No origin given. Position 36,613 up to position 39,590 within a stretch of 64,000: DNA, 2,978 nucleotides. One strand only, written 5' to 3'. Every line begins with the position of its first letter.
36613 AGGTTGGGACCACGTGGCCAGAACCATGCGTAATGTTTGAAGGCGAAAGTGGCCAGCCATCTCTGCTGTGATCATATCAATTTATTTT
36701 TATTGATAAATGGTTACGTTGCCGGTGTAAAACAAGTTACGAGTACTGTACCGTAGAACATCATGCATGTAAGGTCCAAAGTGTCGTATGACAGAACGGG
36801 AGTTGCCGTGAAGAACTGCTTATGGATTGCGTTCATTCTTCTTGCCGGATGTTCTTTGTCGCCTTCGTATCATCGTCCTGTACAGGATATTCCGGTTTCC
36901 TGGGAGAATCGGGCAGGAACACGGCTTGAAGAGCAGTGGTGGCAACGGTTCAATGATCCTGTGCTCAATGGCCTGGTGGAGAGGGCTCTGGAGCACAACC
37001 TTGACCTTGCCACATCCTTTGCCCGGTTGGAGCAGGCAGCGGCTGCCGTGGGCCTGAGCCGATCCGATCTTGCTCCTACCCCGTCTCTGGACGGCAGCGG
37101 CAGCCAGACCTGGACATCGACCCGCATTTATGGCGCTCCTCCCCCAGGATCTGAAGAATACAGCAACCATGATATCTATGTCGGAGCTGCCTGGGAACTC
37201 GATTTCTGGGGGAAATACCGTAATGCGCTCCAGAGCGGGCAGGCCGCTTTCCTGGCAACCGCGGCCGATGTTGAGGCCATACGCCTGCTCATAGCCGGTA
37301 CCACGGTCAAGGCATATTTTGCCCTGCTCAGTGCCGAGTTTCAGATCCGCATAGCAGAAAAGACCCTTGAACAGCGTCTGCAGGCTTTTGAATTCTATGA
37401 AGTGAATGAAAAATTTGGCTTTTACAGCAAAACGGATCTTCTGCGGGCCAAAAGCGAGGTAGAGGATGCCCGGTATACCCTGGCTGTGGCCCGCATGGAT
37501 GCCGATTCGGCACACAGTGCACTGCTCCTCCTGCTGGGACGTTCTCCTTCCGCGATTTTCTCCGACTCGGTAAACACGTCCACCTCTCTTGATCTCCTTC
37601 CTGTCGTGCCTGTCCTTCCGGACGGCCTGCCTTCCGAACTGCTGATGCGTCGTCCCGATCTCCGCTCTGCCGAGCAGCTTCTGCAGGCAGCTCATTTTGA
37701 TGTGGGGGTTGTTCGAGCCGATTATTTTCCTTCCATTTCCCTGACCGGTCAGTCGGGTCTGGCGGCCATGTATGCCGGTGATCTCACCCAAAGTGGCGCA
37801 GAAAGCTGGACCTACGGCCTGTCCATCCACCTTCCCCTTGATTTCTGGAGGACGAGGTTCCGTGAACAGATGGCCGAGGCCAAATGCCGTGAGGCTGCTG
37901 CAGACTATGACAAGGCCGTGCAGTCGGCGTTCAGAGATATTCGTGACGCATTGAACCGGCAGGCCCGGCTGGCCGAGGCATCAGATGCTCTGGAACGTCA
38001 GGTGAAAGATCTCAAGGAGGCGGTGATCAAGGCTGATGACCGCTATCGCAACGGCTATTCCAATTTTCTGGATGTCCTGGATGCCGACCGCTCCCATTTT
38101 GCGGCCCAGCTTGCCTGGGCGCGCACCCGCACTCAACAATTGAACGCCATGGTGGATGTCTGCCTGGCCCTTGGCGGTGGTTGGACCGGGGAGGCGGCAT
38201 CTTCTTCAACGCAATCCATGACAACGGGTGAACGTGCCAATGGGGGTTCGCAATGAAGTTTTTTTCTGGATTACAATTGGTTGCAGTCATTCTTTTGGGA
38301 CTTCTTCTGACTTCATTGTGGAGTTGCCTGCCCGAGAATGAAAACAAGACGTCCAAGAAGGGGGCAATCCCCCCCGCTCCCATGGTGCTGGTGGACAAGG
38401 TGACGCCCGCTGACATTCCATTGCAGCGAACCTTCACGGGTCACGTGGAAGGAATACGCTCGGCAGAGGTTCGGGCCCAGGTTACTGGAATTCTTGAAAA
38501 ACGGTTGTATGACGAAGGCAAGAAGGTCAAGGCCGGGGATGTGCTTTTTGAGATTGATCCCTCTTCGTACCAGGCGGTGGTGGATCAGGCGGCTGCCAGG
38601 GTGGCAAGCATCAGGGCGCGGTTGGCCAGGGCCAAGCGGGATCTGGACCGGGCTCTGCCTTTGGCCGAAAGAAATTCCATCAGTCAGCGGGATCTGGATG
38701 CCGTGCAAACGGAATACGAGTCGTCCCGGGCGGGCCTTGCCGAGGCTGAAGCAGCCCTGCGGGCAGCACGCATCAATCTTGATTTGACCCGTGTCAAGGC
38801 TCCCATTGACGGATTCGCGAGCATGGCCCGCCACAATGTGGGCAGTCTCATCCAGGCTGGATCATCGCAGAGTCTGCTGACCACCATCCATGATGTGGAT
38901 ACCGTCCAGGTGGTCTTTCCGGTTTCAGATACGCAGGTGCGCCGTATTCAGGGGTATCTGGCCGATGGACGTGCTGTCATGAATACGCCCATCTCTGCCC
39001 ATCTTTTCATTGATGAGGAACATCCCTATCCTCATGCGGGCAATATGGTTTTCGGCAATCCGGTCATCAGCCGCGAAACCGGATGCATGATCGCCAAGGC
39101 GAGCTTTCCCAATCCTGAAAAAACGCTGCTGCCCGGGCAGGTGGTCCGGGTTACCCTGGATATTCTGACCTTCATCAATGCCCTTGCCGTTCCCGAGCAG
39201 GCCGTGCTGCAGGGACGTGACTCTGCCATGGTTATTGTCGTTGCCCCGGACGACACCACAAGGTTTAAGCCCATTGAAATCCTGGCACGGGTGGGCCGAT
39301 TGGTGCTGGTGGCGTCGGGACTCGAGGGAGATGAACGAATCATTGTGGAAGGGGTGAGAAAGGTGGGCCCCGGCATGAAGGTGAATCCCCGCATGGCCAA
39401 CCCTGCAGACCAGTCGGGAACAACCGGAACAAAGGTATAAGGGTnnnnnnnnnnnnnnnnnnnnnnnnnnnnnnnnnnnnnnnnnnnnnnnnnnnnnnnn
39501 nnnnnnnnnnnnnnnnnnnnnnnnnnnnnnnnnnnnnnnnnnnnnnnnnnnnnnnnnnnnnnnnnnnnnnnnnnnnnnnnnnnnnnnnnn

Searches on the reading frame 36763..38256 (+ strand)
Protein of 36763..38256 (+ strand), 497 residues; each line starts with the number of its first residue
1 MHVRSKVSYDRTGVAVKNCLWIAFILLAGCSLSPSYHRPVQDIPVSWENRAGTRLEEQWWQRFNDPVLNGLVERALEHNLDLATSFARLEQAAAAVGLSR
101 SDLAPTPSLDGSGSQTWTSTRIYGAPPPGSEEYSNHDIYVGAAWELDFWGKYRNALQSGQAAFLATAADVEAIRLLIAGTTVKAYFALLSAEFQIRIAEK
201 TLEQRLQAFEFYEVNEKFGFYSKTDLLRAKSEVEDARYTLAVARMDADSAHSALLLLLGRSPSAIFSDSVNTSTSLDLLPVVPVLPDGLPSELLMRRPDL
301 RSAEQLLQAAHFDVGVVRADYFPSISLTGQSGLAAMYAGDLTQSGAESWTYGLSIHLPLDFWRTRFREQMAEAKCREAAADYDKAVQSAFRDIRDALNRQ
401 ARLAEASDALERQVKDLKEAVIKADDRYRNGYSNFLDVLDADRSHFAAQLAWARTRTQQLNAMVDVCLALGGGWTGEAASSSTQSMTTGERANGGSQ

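Call 9: search_protein_families(library=pfam, proteins=[window:36763-38256:+], max_evalue=0.001)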
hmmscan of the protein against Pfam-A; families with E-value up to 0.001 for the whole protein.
window:36763-38256:+ (497 aa): 1 family
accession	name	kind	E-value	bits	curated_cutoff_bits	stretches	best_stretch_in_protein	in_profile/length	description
PF02321.23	OEP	-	3.9e-49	167.4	22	2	69-259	2-187/187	Outer membrane efflux protein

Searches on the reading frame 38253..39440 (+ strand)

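Call 9: search_protein_families(library=pfam, proteins=[window:38253-39440:+], max_evalue=0.001)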
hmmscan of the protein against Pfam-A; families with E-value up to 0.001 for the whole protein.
window:38253-39440:+ (395 aa): 3 families
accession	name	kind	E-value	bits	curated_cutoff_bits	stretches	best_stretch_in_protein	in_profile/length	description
PF13437.12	HlyD_3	-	2.8e-11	44.5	22.2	1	181-237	2-52/106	HlyD family secretion protein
PF16576.10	HlyD_D23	-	2.2e-07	30.8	30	1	69-296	18-212/214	Barrel-sandwich domain of CusB or HlyD membrane-fusion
PF13533.13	Biotin_lipoyl_2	-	0.00026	21.2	29.8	1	72-102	2-32/32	Biotin-lipoyl like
